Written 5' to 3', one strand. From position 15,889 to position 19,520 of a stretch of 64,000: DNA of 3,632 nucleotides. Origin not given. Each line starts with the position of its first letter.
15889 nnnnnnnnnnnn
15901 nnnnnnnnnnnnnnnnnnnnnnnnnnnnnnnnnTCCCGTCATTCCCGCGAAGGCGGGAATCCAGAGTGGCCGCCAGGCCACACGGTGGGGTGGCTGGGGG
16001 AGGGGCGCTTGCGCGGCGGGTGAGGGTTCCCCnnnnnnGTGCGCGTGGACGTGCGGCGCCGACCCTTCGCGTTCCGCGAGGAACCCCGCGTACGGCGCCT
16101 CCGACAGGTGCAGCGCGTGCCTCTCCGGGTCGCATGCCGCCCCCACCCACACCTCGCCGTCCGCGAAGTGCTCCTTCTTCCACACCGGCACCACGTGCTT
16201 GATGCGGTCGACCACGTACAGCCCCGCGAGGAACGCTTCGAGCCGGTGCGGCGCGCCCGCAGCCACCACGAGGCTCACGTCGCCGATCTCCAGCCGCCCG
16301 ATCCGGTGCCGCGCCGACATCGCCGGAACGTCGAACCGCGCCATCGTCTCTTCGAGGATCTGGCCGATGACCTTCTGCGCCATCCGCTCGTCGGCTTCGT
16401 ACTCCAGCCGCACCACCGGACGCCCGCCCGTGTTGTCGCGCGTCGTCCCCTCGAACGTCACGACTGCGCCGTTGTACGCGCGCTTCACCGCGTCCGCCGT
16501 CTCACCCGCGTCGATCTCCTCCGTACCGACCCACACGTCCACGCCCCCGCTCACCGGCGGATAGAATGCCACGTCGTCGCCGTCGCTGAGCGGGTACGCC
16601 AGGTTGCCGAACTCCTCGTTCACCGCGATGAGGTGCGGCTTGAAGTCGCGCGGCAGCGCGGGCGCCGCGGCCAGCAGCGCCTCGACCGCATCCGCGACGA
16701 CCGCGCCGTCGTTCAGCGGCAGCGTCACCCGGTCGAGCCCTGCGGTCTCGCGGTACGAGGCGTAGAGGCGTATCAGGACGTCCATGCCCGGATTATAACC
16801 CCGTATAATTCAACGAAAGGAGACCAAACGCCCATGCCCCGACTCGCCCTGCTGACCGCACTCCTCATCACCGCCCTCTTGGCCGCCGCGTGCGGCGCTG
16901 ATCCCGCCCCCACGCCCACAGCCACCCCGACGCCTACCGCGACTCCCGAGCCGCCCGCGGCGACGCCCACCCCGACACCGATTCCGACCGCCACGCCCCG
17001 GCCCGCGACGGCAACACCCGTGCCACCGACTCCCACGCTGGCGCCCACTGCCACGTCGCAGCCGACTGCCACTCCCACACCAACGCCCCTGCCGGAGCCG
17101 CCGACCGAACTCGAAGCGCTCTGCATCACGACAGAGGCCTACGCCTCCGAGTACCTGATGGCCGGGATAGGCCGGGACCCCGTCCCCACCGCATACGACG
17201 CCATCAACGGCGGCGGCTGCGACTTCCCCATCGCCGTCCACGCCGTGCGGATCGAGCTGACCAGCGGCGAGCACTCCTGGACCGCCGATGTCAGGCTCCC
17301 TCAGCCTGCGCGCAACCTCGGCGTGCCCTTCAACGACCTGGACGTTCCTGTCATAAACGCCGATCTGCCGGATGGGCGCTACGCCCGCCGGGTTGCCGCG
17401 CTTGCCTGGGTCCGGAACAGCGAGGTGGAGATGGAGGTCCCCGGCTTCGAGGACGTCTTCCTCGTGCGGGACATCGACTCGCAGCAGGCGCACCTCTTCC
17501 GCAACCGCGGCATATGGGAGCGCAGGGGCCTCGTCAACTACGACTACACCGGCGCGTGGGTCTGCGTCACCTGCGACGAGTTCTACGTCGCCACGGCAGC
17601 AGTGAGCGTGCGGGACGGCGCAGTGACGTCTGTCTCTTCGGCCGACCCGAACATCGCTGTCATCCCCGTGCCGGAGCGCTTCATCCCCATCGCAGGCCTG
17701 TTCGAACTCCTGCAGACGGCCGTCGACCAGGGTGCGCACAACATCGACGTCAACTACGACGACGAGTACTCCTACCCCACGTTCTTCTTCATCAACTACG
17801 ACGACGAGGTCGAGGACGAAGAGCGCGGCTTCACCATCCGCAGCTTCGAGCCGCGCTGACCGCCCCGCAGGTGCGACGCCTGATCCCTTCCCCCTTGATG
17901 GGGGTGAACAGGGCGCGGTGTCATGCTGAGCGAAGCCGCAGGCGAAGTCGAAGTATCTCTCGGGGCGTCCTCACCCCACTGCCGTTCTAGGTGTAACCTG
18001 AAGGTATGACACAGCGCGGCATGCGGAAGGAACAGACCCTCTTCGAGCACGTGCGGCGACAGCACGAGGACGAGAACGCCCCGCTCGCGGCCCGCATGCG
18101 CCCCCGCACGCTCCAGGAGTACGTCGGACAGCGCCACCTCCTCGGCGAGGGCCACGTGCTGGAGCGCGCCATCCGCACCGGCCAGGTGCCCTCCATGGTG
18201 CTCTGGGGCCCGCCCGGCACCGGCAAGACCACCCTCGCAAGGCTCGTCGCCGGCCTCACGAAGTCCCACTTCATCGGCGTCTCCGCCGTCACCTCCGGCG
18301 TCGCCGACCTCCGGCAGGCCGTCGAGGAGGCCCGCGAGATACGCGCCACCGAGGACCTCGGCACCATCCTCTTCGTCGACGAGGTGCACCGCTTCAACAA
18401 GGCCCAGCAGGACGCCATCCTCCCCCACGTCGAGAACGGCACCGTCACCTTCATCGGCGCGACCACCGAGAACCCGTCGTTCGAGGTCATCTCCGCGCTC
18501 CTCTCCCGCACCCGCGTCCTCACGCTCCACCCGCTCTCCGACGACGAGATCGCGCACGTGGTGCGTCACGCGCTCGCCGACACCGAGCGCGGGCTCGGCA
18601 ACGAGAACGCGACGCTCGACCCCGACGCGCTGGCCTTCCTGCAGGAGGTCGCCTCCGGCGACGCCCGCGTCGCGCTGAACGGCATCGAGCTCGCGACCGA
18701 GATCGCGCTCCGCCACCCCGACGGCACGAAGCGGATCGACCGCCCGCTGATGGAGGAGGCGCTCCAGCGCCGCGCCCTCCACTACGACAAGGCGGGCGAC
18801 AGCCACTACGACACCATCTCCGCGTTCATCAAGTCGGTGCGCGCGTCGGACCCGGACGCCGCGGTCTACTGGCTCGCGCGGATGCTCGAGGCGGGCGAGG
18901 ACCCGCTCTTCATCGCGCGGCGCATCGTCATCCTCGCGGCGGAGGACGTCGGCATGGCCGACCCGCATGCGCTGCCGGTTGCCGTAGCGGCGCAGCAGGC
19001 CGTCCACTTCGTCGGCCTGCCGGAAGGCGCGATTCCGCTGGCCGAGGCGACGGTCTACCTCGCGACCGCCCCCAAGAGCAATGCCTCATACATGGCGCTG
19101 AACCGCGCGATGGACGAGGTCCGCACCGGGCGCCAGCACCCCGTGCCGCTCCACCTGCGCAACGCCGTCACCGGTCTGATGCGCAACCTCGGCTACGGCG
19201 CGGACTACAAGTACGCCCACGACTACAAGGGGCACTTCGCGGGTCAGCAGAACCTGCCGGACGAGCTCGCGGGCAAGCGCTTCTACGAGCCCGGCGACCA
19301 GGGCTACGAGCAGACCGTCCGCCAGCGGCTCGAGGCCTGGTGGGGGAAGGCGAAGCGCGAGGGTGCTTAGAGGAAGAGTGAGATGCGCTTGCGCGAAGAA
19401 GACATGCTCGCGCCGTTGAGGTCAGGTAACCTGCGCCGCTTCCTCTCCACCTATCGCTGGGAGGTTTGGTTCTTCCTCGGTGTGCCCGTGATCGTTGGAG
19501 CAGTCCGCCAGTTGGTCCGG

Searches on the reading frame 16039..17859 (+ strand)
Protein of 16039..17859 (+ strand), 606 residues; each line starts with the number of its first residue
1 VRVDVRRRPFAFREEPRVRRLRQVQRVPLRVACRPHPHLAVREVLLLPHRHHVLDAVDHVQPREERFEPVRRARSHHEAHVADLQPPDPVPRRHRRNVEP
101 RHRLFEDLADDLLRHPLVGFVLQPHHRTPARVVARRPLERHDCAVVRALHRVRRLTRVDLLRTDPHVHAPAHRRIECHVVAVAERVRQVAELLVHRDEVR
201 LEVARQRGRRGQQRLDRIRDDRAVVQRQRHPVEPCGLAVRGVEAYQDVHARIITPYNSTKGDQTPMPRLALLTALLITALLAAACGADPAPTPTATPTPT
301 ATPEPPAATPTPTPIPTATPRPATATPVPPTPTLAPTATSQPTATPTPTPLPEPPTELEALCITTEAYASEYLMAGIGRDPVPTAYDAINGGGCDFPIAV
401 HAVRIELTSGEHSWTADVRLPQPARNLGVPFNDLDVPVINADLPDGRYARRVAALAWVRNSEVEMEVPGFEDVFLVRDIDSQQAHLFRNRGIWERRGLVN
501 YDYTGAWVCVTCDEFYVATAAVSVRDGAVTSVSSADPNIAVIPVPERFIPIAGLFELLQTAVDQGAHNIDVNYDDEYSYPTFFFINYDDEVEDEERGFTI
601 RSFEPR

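Call 74: search_protein_families(library=pfam, proteins=[window:16039-17859:+], max_evalue=0.00001)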
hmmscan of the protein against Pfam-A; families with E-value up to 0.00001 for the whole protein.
window:16039-17859:+ (606 aa): 1 family
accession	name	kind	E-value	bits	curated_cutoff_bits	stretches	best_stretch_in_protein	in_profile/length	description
PF19671.4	DUF6174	-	5.4e-19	69.1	23.8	1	488-605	4-122/122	Family of unknown function (DUF6174)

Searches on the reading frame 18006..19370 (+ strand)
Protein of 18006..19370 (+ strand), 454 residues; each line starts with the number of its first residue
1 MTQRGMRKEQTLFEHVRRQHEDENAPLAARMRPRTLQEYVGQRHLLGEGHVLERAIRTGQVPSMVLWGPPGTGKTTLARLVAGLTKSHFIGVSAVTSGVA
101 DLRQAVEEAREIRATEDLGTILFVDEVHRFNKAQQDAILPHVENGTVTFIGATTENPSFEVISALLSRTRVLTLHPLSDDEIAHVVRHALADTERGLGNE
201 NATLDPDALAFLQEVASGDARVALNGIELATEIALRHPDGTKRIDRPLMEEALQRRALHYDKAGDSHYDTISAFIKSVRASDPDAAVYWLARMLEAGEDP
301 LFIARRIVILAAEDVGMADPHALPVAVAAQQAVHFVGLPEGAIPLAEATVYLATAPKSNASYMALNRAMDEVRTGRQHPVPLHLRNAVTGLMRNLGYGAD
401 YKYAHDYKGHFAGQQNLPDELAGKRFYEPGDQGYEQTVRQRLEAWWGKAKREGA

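Call 10: search_protein_families(library=pfam, proteins=[window:18006-19370:+], max_evalue=0.01)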
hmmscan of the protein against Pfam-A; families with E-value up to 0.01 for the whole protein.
window:18006-19370:+ (454 aa): 20 families
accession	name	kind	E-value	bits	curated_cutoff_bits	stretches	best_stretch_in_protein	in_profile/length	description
PF12002.13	MgsA_C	-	3.3e-73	245.5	27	1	281-446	2-167/167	MgsA AAA+ ATPase C terminal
PF16193.11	AAA_assoc_2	-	4.8e-26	91.3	34.3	1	199-279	2-81/81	AAA C-terminal domain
PF00004.35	AAA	-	4.3e-16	60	21.2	1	64-170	1-124/131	ATPase family associated with various cellular activities (AAA)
PF05496.18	RuvB_N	-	2.8e-13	50.4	27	1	31-149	1-115/159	Holliday junction DNA helicase RuvB P-loop domain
PF13191.12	AAA_16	-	9.7e-08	33.1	32.6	1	54-88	17-52/167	AAA ATPase domain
PF07728.20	AAA_5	-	7.7e-07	29.6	22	1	64-150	2-98/139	AAA domain (dynein-related subfamily)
PF13173.12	AAA_14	-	2e-06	28.3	27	1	64-182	5-128/129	AAA domain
PF13401.12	AAA_22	-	2.2e-05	25.2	27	1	63-116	7-64/130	AAA domain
PF01078.27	Mg_chelatase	-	6.6e-05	22.8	20.3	0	63-97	24-62/207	Magnesium chelatase, subunit ChlI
PF00158.32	Sigma54_activat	-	0.00014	22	20.2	0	119-164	94-140/168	Sigma-54 interaction domain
PF13604.12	AAA_30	-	0.00068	19.9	27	1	63-158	20-130/191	AAA domain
PF25199.1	nSTAND_NTPase5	-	0.00082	19.7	34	1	56-153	36-132/145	Novel STAND NTPase 5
PF07726.17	AAA_3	-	0.0032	17.8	27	1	65-159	3-104/131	ATPase family associated with various cellular activities (AAA)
PF13245.12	AAA_19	-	0.0039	17.8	25.1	0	58-108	8-56/134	AAA domain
PF07931.18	CPT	-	0.0054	17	22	0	65-174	5-112/172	Chloramphenicol phosphotransferase-like protein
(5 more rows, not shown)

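Call 39: find_homologous_proteins(query=window:18006-19370:+, max_evalue=1e-100)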
Query window:18006-19370:+ (454 aa): 7999 proteins with E <= 1e-100 among 8000 candidates; the best 120 are listed.
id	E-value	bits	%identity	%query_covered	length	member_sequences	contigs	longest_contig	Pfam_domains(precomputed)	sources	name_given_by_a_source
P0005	9.6e-294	992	98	100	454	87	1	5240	PF13173.13,PF16193.12,PF00004.36,PF13401.13,PF05496.19,PF07728.21,PF12002.14,PF13191.13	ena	-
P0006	3.7e-260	881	88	98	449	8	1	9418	PF13173.13,PF16193.12,PF00004.36,PF05496.19,PF07728.21,PF12002.14,PF13191.13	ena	-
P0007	1.3e-255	866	86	99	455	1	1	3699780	PF13173.13,PF16193.12,PF00004.36,PF13401.13,PF05496.19,PF07728.21,PF12002.14,PF01078.28,PF13191.13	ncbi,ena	-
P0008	5.2e-255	864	86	99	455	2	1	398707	PF13173.13,PF16193.12,PF00004.36,PF13401.13,PF05496.19,PF07728.21,PF12002.14,PF01078.28,PF13191.13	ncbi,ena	-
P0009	1.4e-254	863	87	98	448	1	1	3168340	PF13173.13,PF16193.12,PF00004.36,PF13401.13,PF05496.19,PF07728.21,PF12002.14,PF01078.28,PF13191.13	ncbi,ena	-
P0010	3.4e-252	855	85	99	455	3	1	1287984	PF13173.13,PF16193.12,PF00004.36,PF13401.13,PF05496.19,PF07728.21,PF12002.14,PF13191.13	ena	-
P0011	2.2e-251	852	85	99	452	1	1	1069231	PF13173.13,PF16193.12,PF00004.36,PF05496.19,PF07728.21,PF12002.14,PF13191.13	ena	-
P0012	3.5e-251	852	85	99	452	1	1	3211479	PF13173.13,PF16193.12,PF00004.36,PF05496.19,PF07728.21,PF12002.14,PF13191.13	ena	-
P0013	5.0e-251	851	85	99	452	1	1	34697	PF13173.13,PF16193.12,PF00004.36,PF05496.19,PF07728.21,PF12002.14,PF13191.13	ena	-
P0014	5.4e-251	851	85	98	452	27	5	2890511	PF13173.13,PF16193.12,PF00004.36,PF05496.19,PF07728.21,PF12002.14,PF13191.13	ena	-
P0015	8.8e-251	850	85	99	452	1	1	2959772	PF13173.13,PF16193.12,PF00004.36,PF05496.19,PF07728.21,PF12002.14,PF13191.13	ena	-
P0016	1.9e-250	849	85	99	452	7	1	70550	PF13173.13,PF16193.12,PF00004.36,PF05496.19,PF07728.21,PF12002.14,PF13191.13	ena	-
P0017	2.2e-249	846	84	99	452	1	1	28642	PF13173.13,PF16193.12,PF00004.36,PF05496.19,PF07728.21,PF12002.14,PF13191.13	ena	-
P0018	7.5e-247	837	84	99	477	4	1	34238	PF13173.13,PF16193.12,PF00004.36,PF05496.19,PF07728.21,PF12002.14,PF13191.13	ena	-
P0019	1.7e-244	830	82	100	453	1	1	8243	PF13173.13,PF16193.12,PF00004.36,PF05496.19,PF07728.21,PF12002.14,PF13191.13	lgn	-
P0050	7.4e-224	761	74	98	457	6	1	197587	PF13173.13,PF16193.12,PF00004.36,PF05496.19,PF07728.21,PF12002.14,PF13191.13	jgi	jgi:putative ATPase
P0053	6.9e-222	755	76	98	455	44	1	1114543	PF13173.13,PF16193.12,PF00004.36,PF05496.19,PF07728.21,PF12002.14,PF13191.13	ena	-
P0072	6.5e-213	725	72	98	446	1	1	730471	PF13173.13,PF16193.12,PF00004.36,PF05496.19,PF07728.21,PF12002.14,PF13191.13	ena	-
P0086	7.6e-205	699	71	97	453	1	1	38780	PF13173.13,PF16193.12,PF00004.36,PF05496.19,PF12002.14,PF13191.13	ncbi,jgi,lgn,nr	ncbi:MAG: replication-associated recombination protein A [SAR202 cluster bacterium]|nr:replication-a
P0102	3.9e-195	667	65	98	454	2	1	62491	PF13173.13,PF16193.12,PF00004.36,PF05496.19,PF07728.21,PF12002.14,PF13191.13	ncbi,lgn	-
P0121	5.9e-192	656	66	98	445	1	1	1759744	PF16193.12,PF00004.36,PF05496.19,PF12002.14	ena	-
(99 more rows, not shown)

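Call 40: find_encoding_contigs(protein=P0007, flank=3000, max_places=1)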
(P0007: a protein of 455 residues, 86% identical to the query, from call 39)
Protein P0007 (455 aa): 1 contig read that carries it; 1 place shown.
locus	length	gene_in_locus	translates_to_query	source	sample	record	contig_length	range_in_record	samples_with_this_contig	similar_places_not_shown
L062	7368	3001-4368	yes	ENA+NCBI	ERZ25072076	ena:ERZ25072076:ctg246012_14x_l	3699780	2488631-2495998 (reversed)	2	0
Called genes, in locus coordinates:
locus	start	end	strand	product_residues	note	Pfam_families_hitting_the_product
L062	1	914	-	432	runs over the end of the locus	PF07690:MFS_1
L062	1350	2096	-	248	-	PF02597:ThiS, PF02391:MoaE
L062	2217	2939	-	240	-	PF12686:DUF3800 (weak)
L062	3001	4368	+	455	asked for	PF05496:RuvB_N, PF13191:AAA_16 (weak), PF01078:Mg_chelatase (faint), PF00004:AAA, PF07728:AAA_5, PF13173:AAA_14, PF16193:AAA_assoc_2, PF12002:MgsA_C, +1 more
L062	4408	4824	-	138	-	-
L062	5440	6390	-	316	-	PF00296:Bac_luciferase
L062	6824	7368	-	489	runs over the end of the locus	PF14010:PEPcase_2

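Call 41: find_encoding_contigs(protein=P0014, flank=3000, max_places=1)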
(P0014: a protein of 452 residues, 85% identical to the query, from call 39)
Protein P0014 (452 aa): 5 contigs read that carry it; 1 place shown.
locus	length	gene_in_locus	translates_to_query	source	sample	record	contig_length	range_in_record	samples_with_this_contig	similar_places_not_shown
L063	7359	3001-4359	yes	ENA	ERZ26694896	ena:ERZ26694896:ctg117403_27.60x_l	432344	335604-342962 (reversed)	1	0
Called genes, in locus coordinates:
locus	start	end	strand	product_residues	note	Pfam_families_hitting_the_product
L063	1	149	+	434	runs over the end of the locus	PF05598:DUF772, PF13751:DDE_Tnp_1_6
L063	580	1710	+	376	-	PF13384:HTH_23 (weak), PF13518:HTH_28, PF13551:HTH_29, PF13565:HTH_32, PF00665:rve, PF24764:rva_4 (weak), PF13683:rve_3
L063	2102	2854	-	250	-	PF02597:ThiS, PF02391:MoaE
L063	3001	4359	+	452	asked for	PF05496:RuvB_N, PF13191:AAA_16 (faint), PF13173:AAA_14 (weak), PF00004:AAA, PF07728:AAA_5 (weak), PF16193:AAA_assoc_2, PF12002:MgsA_C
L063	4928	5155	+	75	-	-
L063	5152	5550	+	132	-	PF02661:Fic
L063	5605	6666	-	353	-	PF04909:Amidohydro_2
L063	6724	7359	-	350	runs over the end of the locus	PF01041:DegT_DnrJ_EryC1 (faint), PF01053:Cys_Met_Meta_PP (weak), PF01212:Beta_elim_lyase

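Call 42: find_encoding_contigs(protein=P0053, flank=3000, max_places=1)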
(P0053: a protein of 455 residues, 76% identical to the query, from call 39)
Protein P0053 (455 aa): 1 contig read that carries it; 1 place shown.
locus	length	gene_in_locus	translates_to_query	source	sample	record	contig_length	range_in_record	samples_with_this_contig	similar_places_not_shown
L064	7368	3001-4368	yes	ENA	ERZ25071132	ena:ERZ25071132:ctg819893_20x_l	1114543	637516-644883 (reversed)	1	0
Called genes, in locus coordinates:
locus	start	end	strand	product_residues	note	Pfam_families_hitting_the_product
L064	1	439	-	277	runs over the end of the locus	PF00596:Aldolase_II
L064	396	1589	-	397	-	-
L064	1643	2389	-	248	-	PF02597:ThiS, PF02391:MoaE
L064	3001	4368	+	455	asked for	PF05496:RuvB_N, PF13191:AAA_16 (faint), PF00004:AAA, PF07728:AAA_5, PF13173:AAA_14 (weak), PF16193:AAA_assoc_2, PF12002:MgsA_C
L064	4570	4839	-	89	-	-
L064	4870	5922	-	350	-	PF00155:Aminotran_1_2, PF01212:Beta_elim_lyase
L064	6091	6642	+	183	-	PF01252:Peptidase_A8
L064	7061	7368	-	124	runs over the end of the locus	-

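Call 43: find_encoding_contigs(protein=P0072, flank=3000, max_places=1)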
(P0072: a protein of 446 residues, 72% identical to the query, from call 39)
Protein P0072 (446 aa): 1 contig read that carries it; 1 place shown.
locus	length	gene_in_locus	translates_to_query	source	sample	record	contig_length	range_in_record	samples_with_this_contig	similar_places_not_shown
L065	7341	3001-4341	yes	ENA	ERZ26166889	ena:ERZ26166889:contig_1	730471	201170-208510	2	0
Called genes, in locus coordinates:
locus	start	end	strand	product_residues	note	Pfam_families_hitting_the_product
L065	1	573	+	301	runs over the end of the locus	PF04909:Amidohydro_2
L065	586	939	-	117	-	PF04343:DUF488, PF22751:DUF488-N3a, PF22752:DUF488-N3i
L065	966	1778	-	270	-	PF02597:ThiS, PF02391:MoaE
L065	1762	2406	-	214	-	PF13367:PrsW-protease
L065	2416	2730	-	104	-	PF14333:DUF4389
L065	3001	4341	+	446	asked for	PF05496:RuvB_N, PF13191:AAA_16 (faint), PF00004:AAA, PF07728:AAA_5 (weak), PF13173:AAA_14 (weak), PF16193:AAA_assoc_2, PF12002:MgsA_C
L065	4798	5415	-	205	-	PF00583:Acetyltransf_1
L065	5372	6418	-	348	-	PF00155:Aminotran_1_2, PF01212:Beta_elim_lyase, PF01041:DegT_DnrJ_EryC1, PF01053:Cys_Met_Meta_PP (weak), PF00266:Aminotran_5 (faint)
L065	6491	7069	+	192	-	PF01252:Peptidase_A8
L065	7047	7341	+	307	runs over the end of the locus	PF01479:S4 (weak), PF00849:PseudoU_synth_2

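Call 46: find_encoding_contigs(protein=P0086, flank=2500, max_places=1)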
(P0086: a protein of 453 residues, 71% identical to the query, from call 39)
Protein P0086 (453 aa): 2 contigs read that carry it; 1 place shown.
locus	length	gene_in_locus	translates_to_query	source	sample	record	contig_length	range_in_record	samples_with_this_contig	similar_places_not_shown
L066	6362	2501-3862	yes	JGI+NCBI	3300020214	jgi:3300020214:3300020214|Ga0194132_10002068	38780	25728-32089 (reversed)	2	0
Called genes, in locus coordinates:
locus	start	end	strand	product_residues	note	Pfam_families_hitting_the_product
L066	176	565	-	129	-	PF22751:DUF488-N3a, PF22752:DUF488-N3i, PF04343:DUF488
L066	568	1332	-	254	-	PF02597:ThiS, PF02391:MoaE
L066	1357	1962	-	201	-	PF13367:PrsW-protease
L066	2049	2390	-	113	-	PF14333:DUF4389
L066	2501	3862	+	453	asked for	PF05496:RuvB_N, PF13191:AAA_16 (faint), PF00004:AAA, PF13173:AAA_14 (weak), PF16193:AAA_assoc_2, PF12002:MgsA_C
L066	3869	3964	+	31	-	-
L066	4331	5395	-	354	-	PF00155:Aminotran_1_2, PF01212:Beta_elim_lyase, PF01041:DegT_DnrJ_EryC1 (weak), PF01053:Cys_Met_Meta_PP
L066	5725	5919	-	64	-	PF08818:DUF1801 (weak)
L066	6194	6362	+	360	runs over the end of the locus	PF01658:Inos-1-P_synth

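Call 47: find_encoding_contigs(protein=P0121, flank=2500, max_places=1)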
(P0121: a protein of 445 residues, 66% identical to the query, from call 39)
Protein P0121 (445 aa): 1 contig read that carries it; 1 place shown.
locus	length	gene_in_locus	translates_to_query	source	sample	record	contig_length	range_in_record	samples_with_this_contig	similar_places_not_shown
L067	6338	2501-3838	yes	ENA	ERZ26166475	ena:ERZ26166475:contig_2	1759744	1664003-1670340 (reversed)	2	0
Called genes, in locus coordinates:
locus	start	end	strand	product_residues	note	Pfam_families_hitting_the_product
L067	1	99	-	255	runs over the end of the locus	PF00106:adh_short, PF08659:KR, PF13561:adh_short_C2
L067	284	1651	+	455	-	PF12390:Se-cys_synth_N, PF03841:SelA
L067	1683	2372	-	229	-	PF02517:Rce1-like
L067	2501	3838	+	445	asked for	PF05496:RuvB_N, PF00004:AAA, PF16193:AAA_assoc_2, PF12002:MgsA_C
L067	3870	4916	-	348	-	PF00155:Aminotran_1_2, PF01212:Beta_elim_lyase, PF01041:DegT_DnrJ_EryC1 (weak)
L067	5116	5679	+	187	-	PF01252:Peptidase_A8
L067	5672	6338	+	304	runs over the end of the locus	PF01479:S4, PF00849:PseudoU_synth_2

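Call 48: find_encoding_contigs(protein=P0102, flank=2500, max_places=1)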
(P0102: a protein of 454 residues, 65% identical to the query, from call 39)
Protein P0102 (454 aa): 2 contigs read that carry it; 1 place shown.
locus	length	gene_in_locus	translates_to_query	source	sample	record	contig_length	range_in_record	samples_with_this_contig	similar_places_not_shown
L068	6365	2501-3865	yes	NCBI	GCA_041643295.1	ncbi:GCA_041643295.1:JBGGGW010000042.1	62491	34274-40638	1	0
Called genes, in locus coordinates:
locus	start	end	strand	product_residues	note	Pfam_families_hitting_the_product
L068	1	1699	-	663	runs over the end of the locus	PF01555:N6_N4_Mtase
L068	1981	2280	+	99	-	-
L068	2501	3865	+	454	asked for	PF05496:RuvB_N, PF13191:AAA_16 (faint), PF00004:AAA, PF07728:AAA_5 (weak), PF13173:AAA_14 (weak), PF16193:AAA_assoc_2, PF12002:MgsA_C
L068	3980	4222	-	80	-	-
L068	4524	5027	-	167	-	PF00326:Peptidase_S9 (weak), PF00561:Abhydrolase_1 (weak), PF02129:Peptidase_S15, PF12146:Hydrolase_4 (weak), PF12697:Abhydrolase_6 (weak), PF20408:Abhydrolase_11 (weak), PF01738:DLH, PF08840:BAAT_C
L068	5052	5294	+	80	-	-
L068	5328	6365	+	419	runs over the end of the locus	PF05977:MFS_3, PF07690:MFS_1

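Call 49: find_encoding_contigs(protein=P0050, flank=2500, max_places=1)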
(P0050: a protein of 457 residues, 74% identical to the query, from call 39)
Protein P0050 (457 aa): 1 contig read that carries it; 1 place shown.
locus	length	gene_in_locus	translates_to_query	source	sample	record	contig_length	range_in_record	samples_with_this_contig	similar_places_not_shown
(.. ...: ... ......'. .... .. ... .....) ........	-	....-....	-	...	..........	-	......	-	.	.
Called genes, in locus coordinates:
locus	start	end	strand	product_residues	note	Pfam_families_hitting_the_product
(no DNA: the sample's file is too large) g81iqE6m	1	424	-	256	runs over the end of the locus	PF02597:ThiS, PF02391:MoaE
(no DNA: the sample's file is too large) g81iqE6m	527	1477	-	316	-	PF00034:Cytochrom_C (weak), PF13442:Cytochrome_CBB3 (weak), PF00034:Cytochrom_C (weak)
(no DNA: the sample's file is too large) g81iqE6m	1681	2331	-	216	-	PF00857:Isochorismatase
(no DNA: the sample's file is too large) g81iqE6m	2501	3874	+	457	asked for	PF05496:RuvB_N, PF13191:AAA_16 (faint), PF00004:AAA, PF07728:AAA_5, PF13173:AAA_14, PF16193:AAA_assoc_2, PF12002:MgsA_C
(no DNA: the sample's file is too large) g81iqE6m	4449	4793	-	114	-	PF09685:MamF_MmsF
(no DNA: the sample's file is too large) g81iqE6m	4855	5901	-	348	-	PF00155:Aminotran_1_2, PF01212:Beta_elim_lyase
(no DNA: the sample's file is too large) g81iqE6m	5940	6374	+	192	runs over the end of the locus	PF01252:Peptidase_A8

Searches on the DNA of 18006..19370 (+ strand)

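Call 60: search_rna_families(sources=[L064, L065, L066, L063, L016], threshold=evalue, max_evalue=1)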
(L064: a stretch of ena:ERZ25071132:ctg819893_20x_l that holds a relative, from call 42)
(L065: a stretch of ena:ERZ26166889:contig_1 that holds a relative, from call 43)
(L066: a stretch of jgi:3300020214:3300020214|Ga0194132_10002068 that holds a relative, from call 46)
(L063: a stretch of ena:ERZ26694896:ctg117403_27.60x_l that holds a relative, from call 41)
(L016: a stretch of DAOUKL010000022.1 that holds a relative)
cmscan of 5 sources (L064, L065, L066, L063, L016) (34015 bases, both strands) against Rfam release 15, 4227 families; matches with E-value up to 1: 0.
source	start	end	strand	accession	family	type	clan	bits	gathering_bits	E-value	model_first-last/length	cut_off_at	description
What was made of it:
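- On Any Rfam 15 family (including RNase P, tmRNA, SRP, 6S, riboswitches, Chloroflexi motifs): Five divergent homologous loci give no hit at E<=1 (call 60).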
